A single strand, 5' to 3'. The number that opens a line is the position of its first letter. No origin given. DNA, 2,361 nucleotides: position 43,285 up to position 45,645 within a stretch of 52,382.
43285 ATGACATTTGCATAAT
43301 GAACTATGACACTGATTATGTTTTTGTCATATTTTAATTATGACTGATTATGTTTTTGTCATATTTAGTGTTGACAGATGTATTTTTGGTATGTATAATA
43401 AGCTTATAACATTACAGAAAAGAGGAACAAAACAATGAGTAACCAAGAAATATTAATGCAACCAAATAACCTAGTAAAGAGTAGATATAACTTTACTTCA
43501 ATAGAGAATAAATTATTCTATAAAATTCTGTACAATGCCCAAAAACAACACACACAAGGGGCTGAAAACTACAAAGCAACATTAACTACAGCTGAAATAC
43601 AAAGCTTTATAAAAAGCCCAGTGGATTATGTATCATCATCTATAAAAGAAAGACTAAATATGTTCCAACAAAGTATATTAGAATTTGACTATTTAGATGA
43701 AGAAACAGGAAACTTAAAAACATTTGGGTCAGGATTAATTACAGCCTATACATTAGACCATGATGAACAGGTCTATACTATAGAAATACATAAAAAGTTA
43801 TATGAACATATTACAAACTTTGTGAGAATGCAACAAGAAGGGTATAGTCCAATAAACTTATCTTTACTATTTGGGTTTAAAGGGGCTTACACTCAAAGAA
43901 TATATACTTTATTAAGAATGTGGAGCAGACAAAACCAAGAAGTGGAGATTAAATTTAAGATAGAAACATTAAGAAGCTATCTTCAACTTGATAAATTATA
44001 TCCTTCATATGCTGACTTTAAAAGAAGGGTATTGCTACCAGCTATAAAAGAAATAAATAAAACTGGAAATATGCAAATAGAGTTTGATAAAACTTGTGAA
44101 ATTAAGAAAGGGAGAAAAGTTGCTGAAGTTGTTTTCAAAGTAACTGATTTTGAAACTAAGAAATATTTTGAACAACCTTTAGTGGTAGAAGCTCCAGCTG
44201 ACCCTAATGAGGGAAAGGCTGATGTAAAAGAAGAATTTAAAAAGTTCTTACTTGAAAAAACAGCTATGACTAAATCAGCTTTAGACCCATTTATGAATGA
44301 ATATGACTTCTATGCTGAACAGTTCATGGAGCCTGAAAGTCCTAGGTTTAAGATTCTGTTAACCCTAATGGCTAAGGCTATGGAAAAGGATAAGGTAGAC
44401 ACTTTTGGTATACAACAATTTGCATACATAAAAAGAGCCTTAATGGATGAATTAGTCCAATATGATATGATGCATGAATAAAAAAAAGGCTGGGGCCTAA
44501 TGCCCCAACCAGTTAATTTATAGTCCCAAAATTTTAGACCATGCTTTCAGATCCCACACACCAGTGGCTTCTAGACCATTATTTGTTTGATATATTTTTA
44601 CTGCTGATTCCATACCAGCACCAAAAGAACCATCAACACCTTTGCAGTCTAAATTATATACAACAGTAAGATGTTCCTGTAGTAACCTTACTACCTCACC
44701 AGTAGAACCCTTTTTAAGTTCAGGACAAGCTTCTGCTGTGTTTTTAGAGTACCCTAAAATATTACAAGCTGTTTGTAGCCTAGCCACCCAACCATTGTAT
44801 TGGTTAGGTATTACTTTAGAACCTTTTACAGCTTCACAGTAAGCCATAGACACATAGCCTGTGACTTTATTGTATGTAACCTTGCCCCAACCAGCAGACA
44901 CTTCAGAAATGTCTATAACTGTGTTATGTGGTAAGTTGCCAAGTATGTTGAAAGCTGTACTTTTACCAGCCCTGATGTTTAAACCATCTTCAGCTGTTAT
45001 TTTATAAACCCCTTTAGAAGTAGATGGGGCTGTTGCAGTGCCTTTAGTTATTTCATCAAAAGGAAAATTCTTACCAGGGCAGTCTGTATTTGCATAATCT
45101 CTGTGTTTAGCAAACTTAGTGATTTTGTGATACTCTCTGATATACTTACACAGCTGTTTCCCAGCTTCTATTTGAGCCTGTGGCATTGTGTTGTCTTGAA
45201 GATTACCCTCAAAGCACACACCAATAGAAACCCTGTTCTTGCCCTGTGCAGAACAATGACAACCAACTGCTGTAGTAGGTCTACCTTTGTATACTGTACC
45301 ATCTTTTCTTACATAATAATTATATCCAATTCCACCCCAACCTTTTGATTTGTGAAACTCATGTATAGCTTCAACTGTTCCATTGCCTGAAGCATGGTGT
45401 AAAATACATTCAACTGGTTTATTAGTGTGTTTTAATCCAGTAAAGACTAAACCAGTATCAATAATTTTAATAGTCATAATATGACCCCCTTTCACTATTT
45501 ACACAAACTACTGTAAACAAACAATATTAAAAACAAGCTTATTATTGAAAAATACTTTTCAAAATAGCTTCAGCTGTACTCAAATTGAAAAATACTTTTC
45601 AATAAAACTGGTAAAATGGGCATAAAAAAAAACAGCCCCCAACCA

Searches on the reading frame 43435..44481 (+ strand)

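Call 8: search_protein_families(library=pfam, proteins=[window:43435-44481:+], max_evalue=0.01)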
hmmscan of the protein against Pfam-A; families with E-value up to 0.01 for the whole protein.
window:43435-44481:+ (348 aa): 2 families
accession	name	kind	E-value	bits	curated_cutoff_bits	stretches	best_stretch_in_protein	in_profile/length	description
PF21205.3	Rep3_C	-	7e-18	65.1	21.1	1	175-235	1-58/59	Initiator Rep protein, WH2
PF01051.27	Rep3_N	-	1.2e-12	48.8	22.4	1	7-160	2-140/141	Initiator Replication protein, WH1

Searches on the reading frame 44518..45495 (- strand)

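Call 8: search_protein_families(library=pfam, proteins=[window:44518-45495:-], max_evalue=0.01)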
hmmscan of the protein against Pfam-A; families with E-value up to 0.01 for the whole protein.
window:44518-45495:- (325 aa): 3 families
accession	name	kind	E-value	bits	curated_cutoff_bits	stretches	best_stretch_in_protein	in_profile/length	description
PF01510.30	Amidase_2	-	2.7e-19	70.2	26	1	29-142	6-131/131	N-acetylmuramoyl-L-alanine amidase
PF01471.23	PG_binding_1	-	1e-11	45.3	23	1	265-320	1-55/57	Putative peptidoglycan binding domain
PF08239.17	SH3_3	-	9.2e-11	42.2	27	1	170-219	1-52/54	Bacterial SH3 domain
